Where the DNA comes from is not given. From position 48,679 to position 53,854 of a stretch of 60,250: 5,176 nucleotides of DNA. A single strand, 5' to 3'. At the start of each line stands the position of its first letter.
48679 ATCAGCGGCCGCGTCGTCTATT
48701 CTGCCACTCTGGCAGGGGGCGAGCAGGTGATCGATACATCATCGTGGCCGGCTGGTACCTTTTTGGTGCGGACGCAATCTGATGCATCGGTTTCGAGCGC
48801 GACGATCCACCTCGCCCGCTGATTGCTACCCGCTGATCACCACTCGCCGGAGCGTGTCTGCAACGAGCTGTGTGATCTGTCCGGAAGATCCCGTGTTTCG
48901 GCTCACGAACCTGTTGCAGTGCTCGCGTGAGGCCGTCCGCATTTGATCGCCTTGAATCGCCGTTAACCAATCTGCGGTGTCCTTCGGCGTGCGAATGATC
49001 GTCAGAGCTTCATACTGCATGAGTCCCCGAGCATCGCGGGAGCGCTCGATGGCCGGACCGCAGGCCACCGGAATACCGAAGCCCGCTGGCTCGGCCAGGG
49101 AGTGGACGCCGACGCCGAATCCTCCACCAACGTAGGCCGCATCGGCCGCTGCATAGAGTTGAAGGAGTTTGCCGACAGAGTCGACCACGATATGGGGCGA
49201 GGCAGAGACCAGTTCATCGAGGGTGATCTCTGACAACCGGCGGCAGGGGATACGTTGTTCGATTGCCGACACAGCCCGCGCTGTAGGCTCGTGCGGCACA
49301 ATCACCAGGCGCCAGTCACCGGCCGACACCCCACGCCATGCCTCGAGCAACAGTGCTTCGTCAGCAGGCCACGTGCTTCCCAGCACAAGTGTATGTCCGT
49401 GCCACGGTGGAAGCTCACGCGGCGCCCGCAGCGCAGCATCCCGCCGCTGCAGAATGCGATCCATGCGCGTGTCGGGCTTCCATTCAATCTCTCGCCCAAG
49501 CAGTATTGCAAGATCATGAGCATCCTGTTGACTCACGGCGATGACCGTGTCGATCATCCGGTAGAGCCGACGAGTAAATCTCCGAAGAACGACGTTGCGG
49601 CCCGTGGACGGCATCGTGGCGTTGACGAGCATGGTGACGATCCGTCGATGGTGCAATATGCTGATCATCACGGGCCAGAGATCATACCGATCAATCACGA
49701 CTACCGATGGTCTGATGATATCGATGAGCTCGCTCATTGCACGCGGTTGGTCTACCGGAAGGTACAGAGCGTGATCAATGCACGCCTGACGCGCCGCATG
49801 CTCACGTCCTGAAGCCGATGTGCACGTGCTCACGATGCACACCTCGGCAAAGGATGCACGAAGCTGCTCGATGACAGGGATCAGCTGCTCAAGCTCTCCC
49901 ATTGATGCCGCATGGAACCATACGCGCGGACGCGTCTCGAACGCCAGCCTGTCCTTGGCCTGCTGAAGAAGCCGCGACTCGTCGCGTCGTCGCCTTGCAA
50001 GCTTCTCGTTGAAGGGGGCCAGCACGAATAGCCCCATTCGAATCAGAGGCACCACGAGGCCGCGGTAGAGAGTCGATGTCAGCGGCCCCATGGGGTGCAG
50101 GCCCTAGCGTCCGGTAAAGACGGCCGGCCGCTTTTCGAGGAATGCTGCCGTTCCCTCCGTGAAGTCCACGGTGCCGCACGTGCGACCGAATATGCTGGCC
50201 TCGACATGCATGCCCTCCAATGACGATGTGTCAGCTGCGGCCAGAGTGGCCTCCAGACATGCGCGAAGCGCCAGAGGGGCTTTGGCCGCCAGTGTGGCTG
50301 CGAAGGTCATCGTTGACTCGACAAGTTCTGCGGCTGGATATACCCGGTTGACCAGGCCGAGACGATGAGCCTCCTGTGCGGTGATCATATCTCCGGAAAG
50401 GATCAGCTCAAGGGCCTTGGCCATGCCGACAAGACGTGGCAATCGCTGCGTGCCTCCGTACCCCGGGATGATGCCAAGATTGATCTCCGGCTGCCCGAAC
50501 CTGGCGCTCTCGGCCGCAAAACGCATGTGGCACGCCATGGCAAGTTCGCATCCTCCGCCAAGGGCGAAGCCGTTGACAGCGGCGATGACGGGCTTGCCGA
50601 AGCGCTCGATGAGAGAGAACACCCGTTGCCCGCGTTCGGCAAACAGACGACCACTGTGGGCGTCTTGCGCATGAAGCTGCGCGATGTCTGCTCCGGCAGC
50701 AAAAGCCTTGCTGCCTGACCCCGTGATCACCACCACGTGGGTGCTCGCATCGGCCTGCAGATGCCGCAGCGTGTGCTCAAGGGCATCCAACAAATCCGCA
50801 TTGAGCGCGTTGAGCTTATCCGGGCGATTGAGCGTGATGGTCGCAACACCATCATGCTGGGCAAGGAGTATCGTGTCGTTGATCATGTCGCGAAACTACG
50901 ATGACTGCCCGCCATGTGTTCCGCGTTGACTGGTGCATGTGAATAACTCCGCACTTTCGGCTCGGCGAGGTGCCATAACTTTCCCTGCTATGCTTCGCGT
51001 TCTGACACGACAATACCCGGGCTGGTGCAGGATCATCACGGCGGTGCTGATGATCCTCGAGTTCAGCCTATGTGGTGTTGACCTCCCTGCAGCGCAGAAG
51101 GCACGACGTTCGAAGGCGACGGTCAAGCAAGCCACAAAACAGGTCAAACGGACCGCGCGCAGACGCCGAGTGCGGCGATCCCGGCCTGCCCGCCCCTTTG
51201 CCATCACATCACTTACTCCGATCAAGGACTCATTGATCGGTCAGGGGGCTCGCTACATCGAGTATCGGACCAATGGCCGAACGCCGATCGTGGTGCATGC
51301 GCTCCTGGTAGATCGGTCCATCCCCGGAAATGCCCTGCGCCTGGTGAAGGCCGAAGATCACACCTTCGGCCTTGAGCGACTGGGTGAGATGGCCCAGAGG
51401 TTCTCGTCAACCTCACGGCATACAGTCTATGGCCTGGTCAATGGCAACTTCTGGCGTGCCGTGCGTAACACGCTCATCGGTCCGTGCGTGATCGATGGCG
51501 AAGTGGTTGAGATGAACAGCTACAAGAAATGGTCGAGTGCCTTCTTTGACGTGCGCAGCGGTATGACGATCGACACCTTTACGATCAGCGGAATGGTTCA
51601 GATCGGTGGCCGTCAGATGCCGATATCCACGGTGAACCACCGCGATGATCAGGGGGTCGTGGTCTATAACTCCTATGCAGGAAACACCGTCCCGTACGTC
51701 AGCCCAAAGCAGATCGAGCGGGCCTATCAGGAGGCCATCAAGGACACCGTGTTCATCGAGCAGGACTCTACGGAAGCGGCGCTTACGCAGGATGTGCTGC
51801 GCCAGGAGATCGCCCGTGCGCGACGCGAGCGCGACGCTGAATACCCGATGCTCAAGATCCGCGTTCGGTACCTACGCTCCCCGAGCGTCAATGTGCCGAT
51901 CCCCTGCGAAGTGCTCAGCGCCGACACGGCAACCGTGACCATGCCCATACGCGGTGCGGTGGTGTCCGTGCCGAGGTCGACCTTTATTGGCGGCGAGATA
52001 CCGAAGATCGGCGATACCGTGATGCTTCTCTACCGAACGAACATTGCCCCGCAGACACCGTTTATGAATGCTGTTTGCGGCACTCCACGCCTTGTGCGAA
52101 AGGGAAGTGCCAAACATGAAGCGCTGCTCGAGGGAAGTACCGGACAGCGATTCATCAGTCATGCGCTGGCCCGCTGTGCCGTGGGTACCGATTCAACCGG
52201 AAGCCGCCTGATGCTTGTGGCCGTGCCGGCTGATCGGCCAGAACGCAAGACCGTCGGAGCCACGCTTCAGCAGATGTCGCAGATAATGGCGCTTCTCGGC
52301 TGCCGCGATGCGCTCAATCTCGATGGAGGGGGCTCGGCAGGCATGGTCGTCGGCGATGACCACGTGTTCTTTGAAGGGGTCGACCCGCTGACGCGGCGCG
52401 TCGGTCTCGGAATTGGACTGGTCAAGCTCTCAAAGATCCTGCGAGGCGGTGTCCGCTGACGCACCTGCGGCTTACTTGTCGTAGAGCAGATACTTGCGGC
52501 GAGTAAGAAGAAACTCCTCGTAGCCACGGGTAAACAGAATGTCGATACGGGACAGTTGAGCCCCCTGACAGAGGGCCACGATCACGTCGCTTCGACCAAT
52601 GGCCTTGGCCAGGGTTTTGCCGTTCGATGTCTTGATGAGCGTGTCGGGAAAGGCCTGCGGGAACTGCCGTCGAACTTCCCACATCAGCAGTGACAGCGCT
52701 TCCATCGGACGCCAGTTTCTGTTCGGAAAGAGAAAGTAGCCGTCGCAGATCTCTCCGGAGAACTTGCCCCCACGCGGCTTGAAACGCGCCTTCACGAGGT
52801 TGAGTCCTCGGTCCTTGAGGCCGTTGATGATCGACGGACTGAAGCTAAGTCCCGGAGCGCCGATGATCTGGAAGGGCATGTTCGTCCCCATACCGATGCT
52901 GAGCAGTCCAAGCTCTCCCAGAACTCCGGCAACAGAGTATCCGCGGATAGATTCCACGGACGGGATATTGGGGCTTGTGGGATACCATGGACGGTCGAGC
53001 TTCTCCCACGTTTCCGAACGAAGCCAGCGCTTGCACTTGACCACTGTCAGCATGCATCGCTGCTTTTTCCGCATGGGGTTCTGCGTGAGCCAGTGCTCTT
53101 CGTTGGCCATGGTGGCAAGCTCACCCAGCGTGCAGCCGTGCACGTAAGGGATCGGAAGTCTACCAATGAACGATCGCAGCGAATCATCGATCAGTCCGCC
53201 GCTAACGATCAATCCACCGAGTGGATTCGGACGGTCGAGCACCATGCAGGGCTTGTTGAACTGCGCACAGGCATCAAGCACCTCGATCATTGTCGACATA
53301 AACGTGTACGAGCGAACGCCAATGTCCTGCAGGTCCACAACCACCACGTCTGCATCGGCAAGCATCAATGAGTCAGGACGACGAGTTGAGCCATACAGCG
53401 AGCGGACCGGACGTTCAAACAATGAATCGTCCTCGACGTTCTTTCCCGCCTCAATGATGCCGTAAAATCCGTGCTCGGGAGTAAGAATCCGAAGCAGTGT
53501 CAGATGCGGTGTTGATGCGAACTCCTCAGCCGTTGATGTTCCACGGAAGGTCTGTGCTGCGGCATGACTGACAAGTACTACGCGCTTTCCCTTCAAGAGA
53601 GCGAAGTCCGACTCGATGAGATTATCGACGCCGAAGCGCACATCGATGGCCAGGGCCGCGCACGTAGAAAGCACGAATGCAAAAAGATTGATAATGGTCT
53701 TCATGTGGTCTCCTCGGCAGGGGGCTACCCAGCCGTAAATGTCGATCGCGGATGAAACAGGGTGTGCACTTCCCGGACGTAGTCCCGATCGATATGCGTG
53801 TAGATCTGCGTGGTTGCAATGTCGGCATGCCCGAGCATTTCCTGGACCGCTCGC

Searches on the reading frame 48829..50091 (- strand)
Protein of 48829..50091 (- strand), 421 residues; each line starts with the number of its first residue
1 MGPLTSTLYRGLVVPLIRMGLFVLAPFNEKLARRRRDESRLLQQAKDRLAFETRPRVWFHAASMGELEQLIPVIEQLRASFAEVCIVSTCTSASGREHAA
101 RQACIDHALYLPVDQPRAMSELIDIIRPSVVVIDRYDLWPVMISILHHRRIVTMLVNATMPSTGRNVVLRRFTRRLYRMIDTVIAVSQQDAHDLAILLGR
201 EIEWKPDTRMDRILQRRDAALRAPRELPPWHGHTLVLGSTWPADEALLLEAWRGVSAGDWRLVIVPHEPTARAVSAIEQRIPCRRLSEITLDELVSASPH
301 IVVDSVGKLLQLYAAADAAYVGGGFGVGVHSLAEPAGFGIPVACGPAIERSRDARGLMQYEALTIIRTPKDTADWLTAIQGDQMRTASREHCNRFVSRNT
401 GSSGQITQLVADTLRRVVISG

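Call 75: search_protein_families(library=pfam, proteins=[window:48829-50091:-], max_evalue=0.00001)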
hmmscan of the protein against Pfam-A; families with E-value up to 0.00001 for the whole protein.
window:48829-50091:- (421 aa): 1 family
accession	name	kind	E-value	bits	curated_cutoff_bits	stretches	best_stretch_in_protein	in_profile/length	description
PF04413.22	Glycos_transf_N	-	6.6e-36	124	23.9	1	47-211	5-178/179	3-Deoxy-D-manno-octulosonic-acid transferase (kdotransferase)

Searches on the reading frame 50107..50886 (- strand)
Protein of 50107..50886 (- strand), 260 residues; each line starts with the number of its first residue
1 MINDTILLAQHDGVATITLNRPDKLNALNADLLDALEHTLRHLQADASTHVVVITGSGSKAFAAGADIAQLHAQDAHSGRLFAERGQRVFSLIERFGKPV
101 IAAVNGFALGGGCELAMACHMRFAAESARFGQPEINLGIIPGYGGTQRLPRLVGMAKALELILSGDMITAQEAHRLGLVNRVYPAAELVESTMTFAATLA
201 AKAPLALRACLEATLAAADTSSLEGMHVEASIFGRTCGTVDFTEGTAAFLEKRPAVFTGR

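Call 75: search_protein_families(library=pfam, proteins=[window:50107-50886:-], max_evalue=0.00001)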
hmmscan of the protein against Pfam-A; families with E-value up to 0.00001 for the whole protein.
window:50107-50886:- (260 aa): 2 families
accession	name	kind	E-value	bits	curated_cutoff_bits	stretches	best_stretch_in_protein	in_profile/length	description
PF00378.25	ECH_1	-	1.2e-69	234.9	27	1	11-259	3-250/251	Enoyl-CoA hydratase/isomerase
PF16113.10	ECH_2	-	1.5e-44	153.3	27.2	1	15-188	2-177/335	Enoyl-CoA hydratase/isomerase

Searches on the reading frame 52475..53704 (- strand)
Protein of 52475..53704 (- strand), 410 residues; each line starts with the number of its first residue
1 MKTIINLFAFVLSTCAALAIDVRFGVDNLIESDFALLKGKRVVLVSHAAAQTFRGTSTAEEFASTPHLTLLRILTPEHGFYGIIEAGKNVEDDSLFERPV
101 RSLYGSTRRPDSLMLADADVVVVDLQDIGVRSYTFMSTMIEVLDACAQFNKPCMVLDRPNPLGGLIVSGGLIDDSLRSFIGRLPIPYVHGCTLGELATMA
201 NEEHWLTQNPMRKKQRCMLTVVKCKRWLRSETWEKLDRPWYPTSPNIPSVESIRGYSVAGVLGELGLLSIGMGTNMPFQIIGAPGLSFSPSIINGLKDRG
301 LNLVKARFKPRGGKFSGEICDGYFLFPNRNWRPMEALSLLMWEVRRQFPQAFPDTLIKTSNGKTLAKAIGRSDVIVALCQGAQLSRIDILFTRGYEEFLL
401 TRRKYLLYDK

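Call 75: search_protein_families(library=pfam, proteins=[window:52475-53704:-], max_evalue=0.00001)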
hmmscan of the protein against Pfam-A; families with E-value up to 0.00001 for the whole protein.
window:52475-53704:- (410 aa): 2 families
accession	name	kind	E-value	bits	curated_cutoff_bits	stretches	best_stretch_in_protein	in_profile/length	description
PF07075.17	NamZ_N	-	4.6e-63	212.7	26.9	1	42-250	1-202/203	Exo-beta-N-acetylmuramidase NamZ, N-terminal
PF20732.2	NamZ_C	-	1.2e-18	68.8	25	1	256-408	3-152/152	Exo-beta-N-acetylmuramidase NamZ, C-terminal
